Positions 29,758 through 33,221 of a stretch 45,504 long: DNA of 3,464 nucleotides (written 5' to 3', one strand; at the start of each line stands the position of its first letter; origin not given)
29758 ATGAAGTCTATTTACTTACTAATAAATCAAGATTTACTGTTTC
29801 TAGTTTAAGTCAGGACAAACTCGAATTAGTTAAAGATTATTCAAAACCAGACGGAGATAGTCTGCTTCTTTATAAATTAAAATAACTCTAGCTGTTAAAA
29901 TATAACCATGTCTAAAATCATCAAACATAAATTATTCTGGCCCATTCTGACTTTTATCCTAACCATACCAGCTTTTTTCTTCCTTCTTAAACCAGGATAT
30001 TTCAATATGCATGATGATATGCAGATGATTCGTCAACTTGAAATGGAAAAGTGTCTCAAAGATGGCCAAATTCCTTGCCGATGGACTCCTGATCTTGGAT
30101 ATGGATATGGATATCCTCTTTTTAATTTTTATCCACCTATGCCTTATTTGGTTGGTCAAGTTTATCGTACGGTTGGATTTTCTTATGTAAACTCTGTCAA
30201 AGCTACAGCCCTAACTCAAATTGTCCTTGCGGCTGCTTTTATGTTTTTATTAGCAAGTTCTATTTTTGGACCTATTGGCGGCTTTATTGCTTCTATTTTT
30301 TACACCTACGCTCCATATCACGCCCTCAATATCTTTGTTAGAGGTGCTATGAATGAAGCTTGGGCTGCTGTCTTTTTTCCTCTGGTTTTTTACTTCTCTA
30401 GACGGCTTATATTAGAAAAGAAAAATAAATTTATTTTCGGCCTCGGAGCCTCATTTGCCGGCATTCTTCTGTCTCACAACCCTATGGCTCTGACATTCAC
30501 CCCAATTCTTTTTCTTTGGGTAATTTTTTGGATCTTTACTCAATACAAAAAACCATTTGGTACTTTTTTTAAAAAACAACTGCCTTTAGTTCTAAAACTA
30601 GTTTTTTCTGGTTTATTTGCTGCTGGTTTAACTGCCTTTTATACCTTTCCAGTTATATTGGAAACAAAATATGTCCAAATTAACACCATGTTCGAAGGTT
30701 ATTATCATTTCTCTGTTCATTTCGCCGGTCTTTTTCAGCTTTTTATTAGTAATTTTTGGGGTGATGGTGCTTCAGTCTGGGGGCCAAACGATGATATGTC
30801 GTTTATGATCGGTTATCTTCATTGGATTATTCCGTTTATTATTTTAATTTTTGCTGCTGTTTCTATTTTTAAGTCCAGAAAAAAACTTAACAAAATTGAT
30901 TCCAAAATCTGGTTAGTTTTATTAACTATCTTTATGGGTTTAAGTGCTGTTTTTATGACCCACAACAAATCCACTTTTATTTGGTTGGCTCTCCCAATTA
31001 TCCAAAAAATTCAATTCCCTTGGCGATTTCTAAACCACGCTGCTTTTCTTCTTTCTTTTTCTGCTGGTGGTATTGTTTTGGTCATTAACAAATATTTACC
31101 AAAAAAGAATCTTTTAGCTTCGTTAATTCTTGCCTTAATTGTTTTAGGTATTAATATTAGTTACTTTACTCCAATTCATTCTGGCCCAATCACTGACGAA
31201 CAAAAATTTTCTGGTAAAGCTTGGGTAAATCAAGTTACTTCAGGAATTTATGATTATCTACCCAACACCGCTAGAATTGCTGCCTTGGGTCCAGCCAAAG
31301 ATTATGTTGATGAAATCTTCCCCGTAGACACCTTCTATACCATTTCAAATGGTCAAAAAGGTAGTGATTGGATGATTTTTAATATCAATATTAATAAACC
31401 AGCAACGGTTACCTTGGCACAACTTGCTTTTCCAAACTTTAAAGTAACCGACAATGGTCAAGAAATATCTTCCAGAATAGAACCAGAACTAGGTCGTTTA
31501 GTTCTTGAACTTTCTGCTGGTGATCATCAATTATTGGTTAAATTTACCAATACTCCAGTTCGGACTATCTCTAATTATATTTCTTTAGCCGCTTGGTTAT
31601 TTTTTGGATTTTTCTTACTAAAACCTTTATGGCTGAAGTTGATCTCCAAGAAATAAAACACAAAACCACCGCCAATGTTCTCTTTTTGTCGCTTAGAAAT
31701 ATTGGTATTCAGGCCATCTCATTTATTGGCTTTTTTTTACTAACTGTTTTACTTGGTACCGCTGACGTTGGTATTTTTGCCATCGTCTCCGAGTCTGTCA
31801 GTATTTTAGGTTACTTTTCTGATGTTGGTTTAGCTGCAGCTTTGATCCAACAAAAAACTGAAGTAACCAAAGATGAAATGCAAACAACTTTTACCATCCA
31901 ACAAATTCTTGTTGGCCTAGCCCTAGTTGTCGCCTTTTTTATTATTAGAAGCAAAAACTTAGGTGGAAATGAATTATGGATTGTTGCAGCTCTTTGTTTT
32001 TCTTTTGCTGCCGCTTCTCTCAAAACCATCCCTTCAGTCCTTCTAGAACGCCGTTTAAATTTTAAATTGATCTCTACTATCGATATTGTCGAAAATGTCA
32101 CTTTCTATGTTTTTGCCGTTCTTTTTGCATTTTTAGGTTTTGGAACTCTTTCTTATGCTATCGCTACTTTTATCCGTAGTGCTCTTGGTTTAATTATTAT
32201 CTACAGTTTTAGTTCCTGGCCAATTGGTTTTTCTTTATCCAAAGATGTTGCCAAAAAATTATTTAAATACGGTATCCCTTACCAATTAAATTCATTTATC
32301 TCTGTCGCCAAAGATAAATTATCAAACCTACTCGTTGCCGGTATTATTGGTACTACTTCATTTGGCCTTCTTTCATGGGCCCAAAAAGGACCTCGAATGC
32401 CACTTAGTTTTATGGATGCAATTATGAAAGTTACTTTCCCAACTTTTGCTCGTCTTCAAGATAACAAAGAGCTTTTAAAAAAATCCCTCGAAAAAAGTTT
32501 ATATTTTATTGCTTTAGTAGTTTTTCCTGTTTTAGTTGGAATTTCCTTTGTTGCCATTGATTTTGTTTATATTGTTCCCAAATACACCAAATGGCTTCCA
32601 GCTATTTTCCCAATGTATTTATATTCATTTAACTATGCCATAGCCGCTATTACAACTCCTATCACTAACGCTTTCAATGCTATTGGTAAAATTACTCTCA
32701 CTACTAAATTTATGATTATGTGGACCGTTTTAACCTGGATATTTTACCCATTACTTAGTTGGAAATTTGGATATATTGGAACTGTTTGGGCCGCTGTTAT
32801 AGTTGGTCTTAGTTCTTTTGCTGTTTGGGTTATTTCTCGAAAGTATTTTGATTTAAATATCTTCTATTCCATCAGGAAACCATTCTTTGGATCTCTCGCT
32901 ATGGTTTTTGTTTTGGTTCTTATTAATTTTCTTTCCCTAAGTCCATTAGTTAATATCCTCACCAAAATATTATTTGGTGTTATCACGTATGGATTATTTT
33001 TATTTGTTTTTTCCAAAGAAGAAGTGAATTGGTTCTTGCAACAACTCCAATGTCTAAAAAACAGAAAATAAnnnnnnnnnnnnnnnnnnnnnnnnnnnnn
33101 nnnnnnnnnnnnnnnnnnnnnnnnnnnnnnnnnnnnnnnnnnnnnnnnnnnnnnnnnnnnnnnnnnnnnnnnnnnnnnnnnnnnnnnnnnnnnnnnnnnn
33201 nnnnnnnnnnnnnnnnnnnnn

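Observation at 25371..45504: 20-kb glycosylation island with an unusual density of GT-C-like polytopic membrane proteins and no obvious priming enzyme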

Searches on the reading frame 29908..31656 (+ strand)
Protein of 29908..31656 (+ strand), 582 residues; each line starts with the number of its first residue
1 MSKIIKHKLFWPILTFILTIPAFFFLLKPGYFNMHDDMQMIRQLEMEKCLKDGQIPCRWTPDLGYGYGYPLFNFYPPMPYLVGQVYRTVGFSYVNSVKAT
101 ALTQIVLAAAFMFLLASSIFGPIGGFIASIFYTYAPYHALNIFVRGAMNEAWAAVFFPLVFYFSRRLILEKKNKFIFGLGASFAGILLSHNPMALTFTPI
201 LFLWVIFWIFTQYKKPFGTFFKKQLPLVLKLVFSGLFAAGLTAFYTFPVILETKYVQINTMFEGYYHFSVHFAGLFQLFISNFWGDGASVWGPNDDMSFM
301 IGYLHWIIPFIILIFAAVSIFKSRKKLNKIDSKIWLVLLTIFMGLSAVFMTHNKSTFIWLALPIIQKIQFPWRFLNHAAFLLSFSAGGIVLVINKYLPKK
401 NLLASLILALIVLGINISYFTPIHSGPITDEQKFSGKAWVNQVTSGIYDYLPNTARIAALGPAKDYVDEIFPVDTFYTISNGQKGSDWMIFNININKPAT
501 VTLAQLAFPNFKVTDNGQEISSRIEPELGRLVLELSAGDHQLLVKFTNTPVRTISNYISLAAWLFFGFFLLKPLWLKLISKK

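Call 7: search_protein_families(library=pfam, max_evalue=0.01, proteins=[window:29908-31656:+])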
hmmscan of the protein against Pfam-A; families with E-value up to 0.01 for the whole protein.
window:29908-31656:+ (582 aa): 0 families

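Call 13: search_protein_families(library=ncbifam, max_evalue=0.01, proteins=[window:29908-31656:+])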
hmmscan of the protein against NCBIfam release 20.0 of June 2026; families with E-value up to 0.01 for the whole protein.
window:29908-31656:+ (582 aa): 0 families

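Call 18: search_solved_structures(query=window:29908-31656:+, max_evalue=1)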
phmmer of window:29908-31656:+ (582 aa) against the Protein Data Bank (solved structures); distinct sequences matched with E-value up to 1: 0.

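Call 25: find_homologous_proteins(query=window:29908-31656:+, max_evalue=0.00001)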
Query window:29908-31656:+ (582 aa): 2144 proteins with E <= 0.00001 among 8000 candidates; the best 120 are listed.
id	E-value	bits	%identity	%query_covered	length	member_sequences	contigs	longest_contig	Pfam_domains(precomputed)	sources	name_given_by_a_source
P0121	0.0e+0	1255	93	100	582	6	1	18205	-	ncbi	-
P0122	0.0e+0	1146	84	100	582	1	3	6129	-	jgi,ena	-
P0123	0.0e+0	1083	78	100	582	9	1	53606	-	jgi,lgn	jgi:hypothetical protein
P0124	0.0e+0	1081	84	94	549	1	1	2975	-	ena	-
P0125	0.0e+0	1076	76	100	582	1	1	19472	-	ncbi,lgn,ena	-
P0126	0.0e+0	1075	78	100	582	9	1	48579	-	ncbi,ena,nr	ncbi:MAG TPA: hypothetical protein PKZ29_00125 [Candidatus Woesebacteria bacterium]|nr:hypothetical 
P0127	0.0e+0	1074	76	100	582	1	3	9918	-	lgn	-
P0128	0.0e+0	1045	76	100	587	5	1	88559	-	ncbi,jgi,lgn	jgi:hypothetical protein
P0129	0.0e+0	1044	76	100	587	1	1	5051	-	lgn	-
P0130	0.0e+0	1040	76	100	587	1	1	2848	-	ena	-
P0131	0.0e+0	1036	75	100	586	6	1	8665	-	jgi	jgi:hypothetical protein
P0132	0.0e+0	1033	76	100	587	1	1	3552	-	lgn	-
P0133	0.0e+0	1022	76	100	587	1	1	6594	-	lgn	-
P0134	0.0e+0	1017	74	100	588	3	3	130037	-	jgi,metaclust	metaclust:\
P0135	0.0e+0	1016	74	100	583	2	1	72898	-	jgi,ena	-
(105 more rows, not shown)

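Call 48: predict_structure(alignment_id=A3)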
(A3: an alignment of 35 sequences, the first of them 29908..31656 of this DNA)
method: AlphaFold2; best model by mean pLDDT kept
length: 582 residues; sequences in the alignment: 35
mean_pLDDT: 81.3   pTM: 0.86
mean pLDDT of the five models: 81.3, 78.8, 76.8, 75.1, 74.5
residues with pLDDT >= 90: 260; 70-90: 188; 50-70: 99; < 50: 35
segments of 3 or more residues with pLDDT < 50: 69-73, 433-455
pLDDT, mean of each block of 10 residues (from residue 1): 81 92 73 57 72 61 51 64 87 83 92 97 96 86 65 93 97 96 92 88 96 90 94 96 84 56 55 80 62 62 92 93 82 94 94 84 74 88 97 93 94 88 60 48 41 51 80 93 84 96 77 92 78 94 86 90 94 84 57
secondary structure, 60 per line:
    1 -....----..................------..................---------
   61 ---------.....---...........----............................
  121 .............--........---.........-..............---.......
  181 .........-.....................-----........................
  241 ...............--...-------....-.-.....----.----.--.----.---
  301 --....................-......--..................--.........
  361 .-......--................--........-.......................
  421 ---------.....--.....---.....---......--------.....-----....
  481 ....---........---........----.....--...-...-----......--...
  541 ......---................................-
elements in order: H2-5 H10-27 H34-51 H70-74 H78-88 H93-133 H136-143 H147-155 H157-170 H174-189 H191-211 H217-255 H268-271 H275-279 H303-322 H324-329 H332-349 H353-361 H363-368 H371-386 H389-396 H398-420 H430-434 H437-441 H445-449 H453-458 E467-471 E477-484 E488-495 E499-506 E511-515 E518-520 E522-524 E530-535 E538-546 H550-581

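Call 52: fold_search(model_id=the predicted structure, library=pdb)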
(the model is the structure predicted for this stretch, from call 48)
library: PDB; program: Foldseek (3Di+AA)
matches with E <= 10: 350; with E <= 0.001: 6
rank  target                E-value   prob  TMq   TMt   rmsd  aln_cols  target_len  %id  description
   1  6s7t_A                3.2e-04  1.00  0.37  0.32  11.8       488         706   14  Cryo-EM structure of human oligosaccharyltransferase complex OST-B (released 2019-12-18)
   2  9n9j_I                3.2e-04  1.00  0.34  0.29  19.6       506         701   12  Structure of a GRP94 folding intermediate engaged with a CCDC134- and FKBP11-bound secretory translocon (released 2025-11-19)
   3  6gxc_A                4.9e-04  1.00  0.38  0.32  18.6       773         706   11  Bacterial oligosaccharyltransferase PglB in complex with an inhibitory peptide and a reactive lipid-linked oligosaccha (released 2018-11-14)
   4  8pn9_A                5.2e-04  1.00  0.41  0.37  11.0       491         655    9  Structure of human oligosaccharyltransferase OST-A complex bound to NGI-1 (released 2024-05-08)
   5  5ogl_A                5.6e-04  1.00  0.38  0.32   9.9       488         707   14  Structure of bacterial oligosaccharyltransferase PglB in complex with an acceptor peptide and an lipid-linked oligosac (released 2017-10-25)
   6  3rce_A                5.9e-04  1.00  0.38  0.33  19.4       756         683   10  Bacterial oligosaccharyltransferase PglB (released 2011-06-15)
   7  5ezm                  1.4e-03  1.00  0.26  0.28  22.5       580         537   12  Crystal Structure of ArnT from Cupriavidus metallidurans in the apo state (released 2016-02-17)
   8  6s7o_A                1.6e-03  1.00  0.40  0.36  10.7       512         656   11  Cryo-EM structure of human oligosaccharyltransferase complex OST-A (released 2019-12-18)
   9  7oci_F                1.9e-03  1.00  0.41  0.38  12.1       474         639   13  Cryo-EM structure of yeast Ost6p containing oligosaccharyltransferase complex (released 2022-02-16)
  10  5f15                  2.4e-03  1.00  0.35  0.37   9.3       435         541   13  Crystal Structure of ArnT from Cupriavidus metallidurans bound to Undecaprenyl phosphate (released 2016-02-17)
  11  8b6l_I                2.5e-03  1.00  0.33  0.29  12.2       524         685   11  Subtomogram average of the human Sec61-TRAP-OSTA-translocon (released 2022-12-07)
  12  6ezn_F                2.6e-03  1.00  0.36  0.33  13.1       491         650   12  Cryo-EM structure of the yeast oligosaccharyltransferase (OST) complex (released 2018-01-17)
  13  8age_A                5.1e-03  1.00  0.38  0.35  12.0       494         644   13  Structure of yeast oligosaccharylransferase complex with acceptor peptide bound (released 2022-12-07)
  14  7bvf_A                5.1e-03  0.98  0.30  0.19  20.7       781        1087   10  Cryo-EM structure of Mycobacterium tuberculosis arabinosyltransferase EmbA-EmbB-AcpM2 in complex with ethambutol (released 2020-04-29)
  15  7zlh_A                9.7e-03  1.00  0.35  0.32  16.5       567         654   12  Cryo-EM structure of C-mannosyltransferase CeDPY19, in apo state, bound to CMT2-Fab and anti-Fab nanobody (released 2023-01-11)
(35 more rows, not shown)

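Call 75: search_protein_families(library=pfam, alignment_id=A3, max_evalue=0.1)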
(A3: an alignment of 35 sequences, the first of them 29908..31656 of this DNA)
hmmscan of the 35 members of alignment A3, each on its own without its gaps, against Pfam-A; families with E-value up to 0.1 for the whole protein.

A. member 1, window:29908-31656:+ (582 aa): 1 family
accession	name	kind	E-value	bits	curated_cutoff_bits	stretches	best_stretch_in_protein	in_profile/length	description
PF13457.12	GW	-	0.033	15.3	21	1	431-486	2-55/76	GW (Gly-Tryp) dipeptide domain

B. families by the number of members that match (of 35 scanned): 9 families
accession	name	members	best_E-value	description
PF13231.12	PMT_2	12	1.7e-08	Dolichyl-phosphate-mannose-protein mannosyltransferase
PF10131.15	PTPS_related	11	6.2e-06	6-pyruvoyl-tetrahydropterin synthase related domain; membrane protein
PF20130.4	DUF6520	7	0.0011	Family of unknown function (DUF6520)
PF19510.5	DUF6044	1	0.002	Protein of unknown function (DUF6044)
PF01757.29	Acyl_transf_3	1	0.0027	Acyltransferase domain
PF19382.4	DUF5957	1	0.0099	Family of unknown function (DUF5957)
PF13457.12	GW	1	0.033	GW (Gly-Tryp) dipeptide domain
PF06612.16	DUF1146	1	0.033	Protein of unknown function (DUF1146)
PF20176.3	DUF6541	1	0.057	Family of unknown function (DUF6541)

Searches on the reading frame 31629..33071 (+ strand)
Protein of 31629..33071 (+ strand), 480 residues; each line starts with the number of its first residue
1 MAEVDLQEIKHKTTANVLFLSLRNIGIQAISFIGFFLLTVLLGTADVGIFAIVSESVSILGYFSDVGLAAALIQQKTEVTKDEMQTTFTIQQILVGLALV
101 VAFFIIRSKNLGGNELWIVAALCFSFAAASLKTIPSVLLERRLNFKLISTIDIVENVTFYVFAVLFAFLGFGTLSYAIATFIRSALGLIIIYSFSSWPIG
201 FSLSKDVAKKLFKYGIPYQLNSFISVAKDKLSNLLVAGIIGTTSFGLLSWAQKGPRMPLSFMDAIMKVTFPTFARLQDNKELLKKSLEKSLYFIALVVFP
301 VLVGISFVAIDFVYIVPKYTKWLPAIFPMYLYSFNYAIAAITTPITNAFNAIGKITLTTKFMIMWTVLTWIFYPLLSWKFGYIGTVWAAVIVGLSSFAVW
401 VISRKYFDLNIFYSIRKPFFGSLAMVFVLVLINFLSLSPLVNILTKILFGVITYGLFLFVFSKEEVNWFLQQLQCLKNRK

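Call 7: search_protein_families(library=pfam, max_evalue=0.01, proteins=[window:31629-33071:+])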
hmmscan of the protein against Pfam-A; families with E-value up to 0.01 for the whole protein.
window:31629-33071:+ (480 aa): 2 families
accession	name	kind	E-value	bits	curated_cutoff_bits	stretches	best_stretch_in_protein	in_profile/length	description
PF13440.11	Polysacc_synt_3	-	7.8e-43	147.2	23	1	38-316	2-283/293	Polysaccharide biosynthesis protein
PF01943.22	Polysacc_synt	-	9e-23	81.5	28.2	1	15-277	3-274/274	Polysaccharide biosynthesis protein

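Call 14: search_protein_families(library=ncbifam, max_evalue=0.01, proteins=[window:31629-33071:+])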
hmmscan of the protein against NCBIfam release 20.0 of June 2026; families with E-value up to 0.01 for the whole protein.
window:31629-33071:+ (480 aa): 3 families
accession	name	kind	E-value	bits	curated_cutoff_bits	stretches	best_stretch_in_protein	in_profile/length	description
NF007773.0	PRK10459.1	equivalog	1.1e-33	116.9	273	1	10-468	4-473/492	MOP flippase family protein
NF058658.1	Oglyco_Wzx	exception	5.6e-22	78.4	720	1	7-463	4-465/478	O-glycosylation flippase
NF047674.1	TeichurnBiosyTuaB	equivalog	5.3e-21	75.2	580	1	8-458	3-466/469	teichuronic acid biosynthesis protein TuaB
